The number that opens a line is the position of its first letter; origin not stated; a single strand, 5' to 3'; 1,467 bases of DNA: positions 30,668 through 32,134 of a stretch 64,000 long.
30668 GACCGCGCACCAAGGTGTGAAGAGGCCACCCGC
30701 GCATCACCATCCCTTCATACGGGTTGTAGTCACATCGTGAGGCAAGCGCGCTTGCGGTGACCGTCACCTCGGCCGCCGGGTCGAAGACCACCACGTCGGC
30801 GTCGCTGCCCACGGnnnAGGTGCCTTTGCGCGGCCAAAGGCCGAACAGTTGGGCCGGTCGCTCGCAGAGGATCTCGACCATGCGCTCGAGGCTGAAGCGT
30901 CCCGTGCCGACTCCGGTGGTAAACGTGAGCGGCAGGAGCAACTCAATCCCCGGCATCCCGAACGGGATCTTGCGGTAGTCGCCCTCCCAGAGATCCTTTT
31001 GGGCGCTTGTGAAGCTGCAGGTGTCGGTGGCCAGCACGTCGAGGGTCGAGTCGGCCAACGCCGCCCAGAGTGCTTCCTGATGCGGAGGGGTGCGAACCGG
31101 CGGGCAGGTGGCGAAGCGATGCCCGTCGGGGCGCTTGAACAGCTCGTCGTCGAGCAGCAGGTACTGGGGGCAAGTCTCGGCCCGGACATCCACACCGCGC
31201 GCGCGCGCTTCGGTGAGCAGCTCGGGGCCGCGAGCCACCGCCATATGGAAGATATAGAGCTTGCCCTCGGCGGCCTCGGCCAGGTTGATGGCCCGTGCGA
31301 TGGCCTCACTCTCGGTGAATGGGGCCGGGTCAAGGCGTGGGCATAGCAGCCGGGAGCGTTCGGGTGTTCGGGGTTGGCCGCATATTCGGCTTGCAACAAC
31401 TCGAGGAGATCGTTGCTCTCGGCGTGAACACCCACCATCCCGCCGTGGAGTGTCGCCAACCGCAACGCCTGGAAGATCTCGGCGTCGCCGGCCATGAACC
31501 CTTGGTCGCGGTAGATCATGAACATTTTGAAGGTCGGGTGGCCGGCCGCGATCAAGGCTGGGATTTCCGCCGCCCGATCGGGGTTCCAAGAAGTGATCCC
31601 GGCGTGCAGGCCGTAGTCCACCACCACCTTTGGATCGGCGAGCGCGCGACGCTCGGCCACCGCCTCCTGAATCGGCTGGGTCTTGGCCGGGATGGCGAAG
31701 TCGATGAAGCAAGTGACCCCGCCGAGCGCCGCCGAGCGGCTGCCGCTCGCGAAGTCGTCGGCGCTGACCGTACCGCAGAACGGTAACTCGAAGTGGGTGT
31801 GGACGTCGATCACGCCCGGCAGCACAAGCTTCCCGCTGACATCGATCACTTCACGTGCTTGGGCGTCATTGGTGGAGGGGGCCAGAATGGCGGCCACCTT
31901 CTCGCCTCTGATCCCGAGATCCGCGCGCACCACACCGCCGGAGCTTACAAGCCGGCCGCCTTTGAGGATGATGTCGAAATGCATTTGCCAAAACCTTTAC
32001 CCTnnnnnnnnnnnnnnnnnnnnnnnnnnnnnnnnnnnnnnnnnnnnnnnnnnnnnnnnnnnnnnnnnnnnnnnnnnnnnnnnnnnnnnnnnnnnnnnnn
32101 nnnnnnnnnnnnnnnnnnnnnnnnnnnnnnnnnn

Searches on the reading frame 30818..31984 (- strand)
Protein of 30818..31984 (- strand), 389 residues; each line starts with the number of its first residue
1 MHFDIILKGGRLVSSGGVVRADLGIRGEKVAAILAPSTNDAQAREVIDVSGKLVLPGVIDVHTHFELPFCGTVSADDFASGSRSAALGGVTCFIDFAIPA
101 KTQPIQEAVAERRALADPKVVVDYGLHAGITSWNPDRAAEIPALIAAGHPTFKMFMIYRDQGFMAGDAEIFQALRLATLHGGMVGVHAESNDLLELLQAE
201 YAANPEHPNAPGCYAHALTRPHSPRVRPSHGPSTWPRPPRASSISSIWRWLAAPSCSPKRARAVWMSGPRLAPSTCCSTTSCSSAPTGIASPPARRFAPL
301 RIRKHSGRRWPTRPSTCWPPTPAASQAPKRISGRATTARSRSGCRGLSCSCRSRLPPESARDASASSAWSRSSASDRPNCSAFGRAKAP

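Call 75: search_protein_families(library=pfam, proteins=[window:30818-31984:-], max_evalue=0.001)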
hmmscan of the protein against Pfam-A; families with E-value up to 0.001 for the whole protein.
window:30818-31984:- (389 aa): 2 families
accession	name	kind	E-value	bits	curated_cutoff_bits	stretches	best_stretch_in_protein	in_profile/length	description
PF01979.26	Amidohydro_1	-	4.7e-08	33.1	25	1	53-207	1-175/345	Amidohydrolase family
PF07969.17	Amidohydro_3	-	0.00023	21.2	29.7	0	45-64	1-20/472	Amidohydrolase family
